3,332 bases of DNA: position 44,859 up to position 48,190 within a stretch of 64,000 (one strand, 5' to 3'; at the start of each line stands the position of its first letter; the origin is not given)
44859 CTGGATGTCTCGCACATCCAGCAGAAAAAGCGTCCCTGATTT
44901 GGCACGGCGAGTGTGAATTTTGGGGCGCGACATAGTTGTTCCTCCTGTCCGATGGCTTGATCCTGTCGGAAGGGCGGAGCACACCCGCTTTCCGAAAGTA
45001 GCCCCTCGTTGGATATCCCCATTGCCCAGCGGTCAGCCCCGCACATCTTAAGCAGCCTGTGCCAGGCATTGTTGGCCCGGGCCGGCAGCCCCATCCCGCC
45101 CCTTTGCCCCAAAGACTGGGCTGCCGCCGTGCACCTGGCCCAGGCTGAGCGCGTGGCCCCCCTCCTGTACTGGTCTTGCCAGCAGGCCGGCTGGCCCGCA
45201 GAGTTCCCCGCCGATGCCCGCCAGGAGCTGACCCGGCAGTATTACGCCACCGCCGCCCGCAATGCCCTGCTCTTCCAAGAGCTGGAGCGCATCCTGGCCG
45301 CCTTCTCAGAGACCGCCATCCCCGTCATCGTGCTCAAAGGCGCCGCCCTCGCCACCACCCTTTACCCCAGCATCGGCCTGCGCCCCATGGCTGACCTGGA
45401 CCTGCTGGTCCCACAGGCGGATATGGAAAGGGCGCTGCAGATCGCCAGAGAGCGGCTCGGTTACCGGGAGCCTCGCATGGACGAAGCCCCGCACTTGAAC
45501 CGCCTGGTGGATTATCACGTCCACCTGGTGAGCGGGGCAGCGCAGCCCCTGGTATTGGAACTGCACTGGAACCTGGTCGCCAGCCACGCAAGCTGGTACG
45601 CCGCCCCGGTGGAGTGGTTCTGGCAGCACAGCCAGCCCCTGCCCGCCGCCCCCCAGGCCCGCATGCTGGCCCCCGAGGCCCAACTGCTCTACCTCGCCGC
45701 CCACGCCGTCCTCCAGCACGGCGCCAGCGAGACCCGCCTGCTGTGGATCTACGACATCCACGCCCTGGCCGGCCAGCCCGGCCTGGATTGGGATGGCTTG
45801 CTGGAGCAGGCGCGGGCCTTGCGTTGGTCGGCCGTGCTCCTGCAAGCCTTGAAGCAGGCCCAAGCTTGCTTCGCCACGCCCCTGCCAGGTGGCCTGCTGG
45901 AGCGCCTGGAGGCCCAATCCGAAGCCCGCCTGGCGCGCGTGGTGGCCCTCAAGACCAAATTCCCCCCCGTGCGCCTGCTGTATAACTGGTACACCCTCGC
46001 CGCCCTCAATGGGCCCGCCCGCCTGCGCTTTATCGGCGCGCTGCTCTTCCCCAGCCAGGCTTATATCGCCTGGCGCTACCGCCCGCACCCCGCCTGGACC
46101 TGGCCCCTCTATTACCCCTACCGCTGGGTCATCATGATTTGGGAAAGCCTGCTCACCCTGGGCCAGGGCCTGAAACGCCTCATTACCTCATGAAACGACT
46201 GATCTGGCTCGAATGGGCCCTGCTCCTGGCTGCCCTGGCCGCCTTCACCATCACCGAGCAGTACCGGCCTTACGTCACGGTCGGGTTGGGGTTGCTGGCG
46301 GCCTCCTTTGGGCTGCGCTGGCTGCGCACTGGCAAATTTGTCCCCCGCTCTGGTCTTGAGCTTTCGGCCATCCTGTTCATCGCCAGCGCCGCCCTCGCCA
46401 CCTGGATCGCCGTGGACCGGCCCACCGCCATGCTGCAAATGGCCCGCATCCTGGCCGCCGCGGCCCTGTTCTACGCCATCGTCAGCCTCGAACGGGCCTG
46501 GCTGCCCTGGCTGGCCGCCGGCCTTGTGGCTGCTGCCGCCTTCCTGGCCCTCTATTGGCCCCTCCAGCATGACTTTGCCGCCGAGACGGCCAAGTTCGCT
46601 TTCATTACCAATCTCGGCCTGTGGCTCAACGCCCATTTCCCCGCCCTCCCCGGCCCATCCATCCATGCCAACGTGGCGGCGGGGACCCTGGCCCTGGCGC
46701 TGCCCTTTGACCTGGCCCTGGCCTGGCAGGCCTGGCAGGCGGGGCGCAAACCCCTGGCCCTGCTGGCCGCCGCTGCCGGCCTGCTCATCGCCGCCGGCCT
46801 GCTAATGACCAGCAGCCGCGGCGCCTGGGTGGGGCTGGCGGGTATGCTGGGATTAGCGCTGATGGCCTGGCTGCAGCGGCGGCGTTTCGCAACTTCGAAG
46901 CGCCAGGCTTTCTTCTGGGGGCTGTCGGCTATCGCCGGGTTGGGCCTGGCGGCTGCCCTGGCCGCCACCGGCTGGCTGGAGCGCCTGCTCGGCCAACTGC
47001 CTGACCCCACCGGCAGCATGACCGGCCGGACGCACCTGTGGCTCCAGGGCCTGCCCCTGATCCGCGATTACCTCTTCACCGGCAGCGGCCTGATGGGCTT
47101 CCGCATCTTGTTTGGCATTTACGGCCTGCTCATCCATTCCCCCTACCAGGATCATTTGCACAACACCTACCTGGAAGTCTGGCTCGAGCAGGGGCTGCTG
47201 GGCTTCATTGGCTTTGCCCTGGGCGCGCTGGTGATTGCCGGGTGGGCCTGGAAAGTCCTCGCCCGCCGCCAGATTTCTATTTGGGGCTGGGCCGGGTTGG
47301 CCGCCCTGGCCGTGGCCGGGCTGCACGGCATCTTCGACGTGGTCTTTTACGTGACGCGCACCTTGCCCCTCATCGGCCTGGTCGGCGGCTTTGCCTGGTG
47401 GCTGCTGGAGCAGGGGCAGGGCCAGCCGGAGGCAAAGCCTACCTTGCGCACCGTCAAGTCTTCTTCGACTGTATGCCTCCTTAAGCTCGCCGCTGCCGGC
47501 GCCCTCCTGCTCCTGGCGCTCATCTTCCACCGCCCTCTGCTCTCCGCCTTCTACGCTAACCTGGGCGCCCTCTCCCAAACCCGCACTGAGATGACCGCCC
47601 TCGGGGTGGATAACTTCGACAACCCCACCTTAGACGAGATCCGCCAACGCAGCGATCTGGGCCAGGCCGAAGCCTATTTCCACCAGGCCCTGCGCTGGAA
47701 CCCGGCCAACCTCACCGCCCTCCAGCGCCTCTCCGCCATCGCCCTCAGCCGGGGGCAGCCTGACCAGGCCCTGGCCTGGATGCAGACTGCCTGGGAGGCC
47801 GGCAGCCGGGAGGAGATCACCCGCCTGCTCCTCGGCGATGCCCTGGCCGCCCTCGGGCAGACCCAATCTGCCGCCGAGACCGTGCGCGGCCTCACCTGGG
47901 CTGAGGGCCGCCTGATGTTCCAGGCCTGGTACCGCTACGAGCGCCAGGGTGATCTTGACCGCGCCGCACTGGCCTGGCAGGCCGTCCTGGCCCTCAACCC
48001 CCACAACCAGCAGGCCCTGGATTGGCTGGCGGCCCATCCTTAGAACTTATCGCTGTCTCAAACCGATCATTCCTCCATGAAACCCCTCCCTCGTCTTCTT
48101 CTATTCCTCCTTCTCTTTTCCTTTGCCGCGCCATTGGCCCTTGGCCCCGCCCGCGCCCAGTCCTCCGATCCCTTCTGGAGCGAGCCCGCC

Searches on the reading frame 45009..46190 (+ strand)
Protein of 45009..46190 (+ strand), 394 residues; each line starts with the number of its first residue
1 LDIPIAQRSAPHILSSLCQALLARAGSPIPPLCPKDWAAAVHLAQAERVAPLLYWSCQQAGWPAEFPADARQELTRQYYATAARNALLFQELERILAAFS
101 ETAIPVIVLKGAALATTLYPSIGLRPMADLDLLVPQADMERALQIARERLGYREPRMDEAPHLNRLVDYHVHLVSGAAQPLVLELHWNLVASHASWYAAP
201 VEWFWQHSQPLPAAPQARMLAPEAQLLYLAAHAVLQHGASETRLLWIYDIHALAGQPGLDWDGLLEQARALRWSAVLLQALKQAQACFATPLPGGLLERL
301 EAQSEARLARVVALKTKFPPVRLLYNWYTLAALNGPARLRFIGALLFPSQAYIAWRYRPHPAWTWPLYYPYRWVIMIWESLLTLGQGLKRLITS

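Call 8: search_protein_families(library=pfam, proteins=[window:45009-46190:+], max_evalue=0.01)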
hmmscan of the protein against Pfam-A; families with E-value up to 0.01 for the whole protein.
window:45009-46190:+ (394 aa): 1 family
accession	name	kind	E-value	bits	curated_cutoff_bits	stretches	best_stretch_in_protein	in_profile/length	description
PF14907.12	NTP_transf_5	-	9.8e-57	192.8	31.2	1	35-288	3-248/249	Uncharacterised nucleotidyltransferase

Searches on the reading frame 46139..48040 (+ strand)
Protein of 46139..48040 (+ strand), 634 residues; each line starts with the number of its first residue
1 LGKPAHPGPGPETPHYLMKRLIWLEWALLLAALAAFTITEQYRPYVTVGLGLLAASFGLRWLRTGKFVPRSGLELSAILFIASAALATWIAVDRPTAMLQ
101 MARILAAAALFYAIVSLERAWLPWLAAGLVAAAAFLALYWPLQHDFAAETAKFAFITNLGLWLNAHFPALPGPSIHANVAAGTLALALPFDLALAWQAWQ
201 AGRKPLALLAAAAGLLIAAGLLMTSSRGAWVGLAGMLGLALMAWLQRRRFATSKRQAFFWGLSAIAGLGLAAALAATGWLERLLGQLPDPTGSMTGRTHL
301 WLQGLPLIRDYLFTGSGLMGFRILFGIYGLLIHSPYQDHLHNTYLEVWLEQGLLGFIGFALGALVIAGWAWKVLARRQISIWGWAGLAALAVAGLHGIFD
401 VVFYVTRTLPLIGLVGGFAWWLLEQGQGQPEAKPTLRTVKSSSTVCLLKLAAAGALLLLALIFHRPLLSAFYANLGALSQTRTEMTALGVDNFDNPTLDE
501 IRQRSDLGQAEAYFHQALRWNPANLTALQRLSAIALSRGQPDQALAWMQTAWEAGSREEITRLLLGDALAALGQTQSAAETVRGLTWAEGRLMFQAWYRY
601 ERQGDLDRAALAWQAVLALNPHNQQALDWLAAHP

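Call 8: search_protein_families(library=pfam, proteins=[window:46139-48040:+], max_evalue=0.01)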
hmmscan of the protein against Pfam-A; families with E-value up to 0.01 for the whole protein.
window:46139-48040:+ (634 aa): 6 families
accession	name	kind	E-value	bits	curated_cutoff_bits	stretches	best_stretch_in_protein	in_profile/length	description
PF04932.20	Wzy_C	-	2.5e-20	73.2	31.7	1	213-359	2-148/149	O-Antigen ligase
PF07719.23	TPR_2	-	3e-07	30.5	27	0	600-623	11-34/34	Tetratricopeptide repeat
PF14559.12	TPR_19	-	2.3e-06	28.3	25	1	504-554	4-54/68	Tetratricopeptide repeat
PF25064.1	ARM_TT21_5th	-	0.0008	20.1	27.8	0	503-558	13-68/117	TT21 fifth ARM repeats domain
PF00515.34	TPR_1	-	0.00087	19.5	27.8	0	600-623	11-34/34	Tetratricopeptide repeat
PF13181.12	TPR_8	-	0.0034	17.9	25.7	0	506-524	16-34/34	Tetratricopeptide repeat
